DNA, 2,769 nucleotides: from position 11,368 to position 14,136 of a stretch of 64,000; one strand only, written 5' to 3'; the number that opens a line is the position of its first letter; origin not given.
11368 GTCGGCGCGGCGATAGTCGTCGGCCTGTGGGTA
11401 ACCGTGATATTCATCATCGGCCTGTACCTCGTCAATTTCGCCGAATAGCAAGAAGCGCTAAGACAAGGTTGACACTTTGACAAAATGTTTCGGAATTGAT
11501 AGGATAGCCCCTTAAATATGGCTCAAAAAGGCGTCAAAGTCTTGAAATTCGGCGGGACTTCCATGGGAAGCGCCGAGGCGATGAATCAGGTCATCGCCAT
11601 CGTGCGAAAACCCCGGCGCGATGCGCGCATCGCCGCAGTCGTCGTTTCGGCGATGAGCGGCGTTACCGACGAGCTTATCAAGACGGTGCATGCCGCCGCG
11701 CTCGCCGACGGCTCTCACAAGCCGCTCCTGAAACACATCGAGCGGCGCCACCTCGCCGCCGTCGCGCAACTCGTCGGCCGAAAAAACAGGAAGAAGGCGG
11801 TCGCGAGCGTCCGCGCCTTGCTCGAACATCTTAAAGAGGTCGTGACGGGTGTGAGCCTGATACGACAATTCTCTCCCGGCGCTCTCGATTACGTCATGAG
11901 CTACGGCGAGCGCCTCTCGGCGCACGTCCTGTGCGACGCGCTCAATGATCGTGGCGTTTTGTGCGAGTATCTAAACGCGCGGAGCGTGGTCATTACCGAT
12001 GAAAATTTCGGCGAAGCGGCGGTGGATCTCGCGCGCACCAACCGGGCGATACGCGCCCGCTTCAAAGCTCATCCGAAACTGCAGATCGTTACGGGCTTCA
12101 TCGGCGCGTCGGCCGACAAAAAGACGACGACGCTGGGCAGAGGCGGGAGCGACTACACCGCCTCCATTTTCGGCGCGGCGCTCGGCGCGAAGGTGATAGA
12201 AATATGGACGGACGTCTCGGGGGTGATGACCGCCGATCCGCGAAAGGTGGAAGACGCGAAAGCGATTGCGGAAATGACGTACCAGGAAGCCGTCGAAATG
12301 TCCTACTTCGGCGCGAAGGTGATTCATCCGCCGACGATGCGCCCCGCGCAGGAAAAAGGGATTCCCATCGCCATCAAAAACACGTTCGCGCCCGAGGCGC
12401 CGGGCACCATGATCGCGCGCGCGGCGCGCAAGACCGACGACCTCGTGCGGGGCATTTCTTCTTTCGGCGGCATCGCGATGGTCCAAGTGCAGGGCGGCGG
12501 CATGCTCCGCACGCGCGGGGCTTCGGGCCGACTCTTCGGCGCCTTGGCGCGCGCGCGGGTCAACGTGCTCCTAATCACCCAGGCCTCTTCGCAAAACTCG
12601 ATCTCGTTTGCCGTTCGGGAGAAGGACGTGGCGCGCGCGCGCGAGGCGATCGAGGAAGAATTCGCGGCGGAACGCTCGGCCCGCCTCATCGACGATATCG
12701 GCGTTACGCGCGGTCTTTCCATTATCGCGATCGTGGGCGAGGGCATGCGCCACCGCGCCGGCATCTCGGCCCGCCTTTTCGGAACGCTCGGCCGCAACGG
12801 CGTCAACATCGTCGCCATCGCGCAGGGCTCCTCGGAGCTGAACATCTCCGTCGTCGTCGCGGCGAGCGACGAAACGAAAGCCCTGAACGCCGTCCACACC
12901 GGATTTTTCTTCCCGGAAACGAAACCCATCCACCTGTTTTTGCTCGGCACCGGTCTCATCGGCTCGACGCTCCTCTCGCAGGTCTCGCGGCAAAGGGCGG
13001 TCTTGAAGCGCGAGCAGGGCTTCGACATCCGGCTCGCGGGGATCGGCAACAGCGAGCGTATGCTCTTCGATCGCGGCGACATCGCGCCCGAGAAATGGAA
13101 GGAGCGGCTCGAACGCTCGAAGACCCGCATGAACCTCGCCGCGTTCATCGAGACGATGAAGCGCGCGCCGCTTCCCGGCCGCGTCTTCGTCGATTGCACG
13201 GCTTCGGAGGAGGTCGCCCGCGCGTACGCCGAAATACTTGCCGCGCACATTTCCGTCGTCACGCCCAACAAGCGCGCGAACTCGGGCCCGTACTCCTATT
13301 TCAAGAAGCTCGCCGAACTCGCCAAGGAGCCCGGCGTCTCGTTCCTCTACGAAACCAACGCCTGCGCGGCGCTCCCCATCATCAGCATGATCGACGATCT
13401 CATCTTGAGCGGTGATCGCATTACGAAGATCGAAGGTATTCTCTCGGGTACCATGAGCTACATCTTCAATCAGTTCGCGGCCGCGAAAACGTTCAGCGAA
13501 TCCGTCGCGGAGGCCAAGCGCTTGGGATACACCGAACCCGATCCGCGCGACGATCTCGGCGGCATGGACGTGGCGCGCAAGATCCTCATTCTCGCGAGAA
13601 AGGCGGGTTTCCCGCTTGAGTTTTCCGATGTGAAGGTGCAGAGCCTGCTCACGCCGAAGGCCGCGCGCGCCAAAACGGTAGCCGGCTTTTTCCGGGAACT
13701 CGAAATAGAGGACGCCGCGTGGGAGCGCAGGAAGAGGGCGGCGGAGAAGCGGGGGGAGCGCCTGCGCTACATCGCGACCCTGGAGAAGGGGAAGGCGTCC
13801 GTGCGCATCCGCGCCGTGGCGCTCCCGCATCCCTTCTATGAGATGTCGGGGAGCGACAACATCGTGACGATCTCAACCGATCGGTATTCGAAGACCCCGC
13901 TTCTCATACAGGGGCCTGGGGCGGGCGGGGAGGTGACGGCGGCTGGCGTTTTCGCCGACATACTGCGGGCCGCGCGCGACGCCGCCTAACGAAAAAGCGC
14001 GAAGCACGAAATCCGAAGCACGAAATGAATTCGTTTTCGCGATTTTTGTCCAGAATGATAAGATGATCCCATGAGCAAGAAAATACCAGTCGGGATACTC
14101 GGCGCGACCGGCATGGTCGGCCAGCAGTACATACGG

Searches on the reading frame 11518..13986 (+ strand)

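Call 27: search_protein_families(library=pfam, proteins=[window:11518-13986:+], max_evalue=0.00001)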
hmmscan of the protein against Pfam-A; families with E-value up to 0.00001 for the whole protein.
window:11518-13986:+ (823 aa): 6 families
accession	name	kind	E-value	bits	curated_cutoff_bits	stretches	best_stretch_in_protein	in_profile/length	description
PF00742.24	Homoserine_dh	-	9.5e-55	185.5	22.9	1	620-816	1-173/173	Homoserine dehydrogenase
PF00696.33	AA_kinase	-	1e-47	163.3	24.9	1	7-288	3-234/234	Amino acid kinase family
PF22468.2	ACT_9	-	1.1e-41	140.9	27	2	403-463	1-61/61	ACT domain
PF03447.22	NAD_binding_3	-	1.2e-18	68.4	24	1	477-612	1-116/116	Homoserine dehydrogenase, NAD binding domain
PF13840.12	ACT_7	-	5.7e-14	52.2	27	1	398-460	4-64/65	ACT domain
PF01842.31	ACT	-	6.1e-14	51.9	27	1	410-457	7-59/66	ACT domain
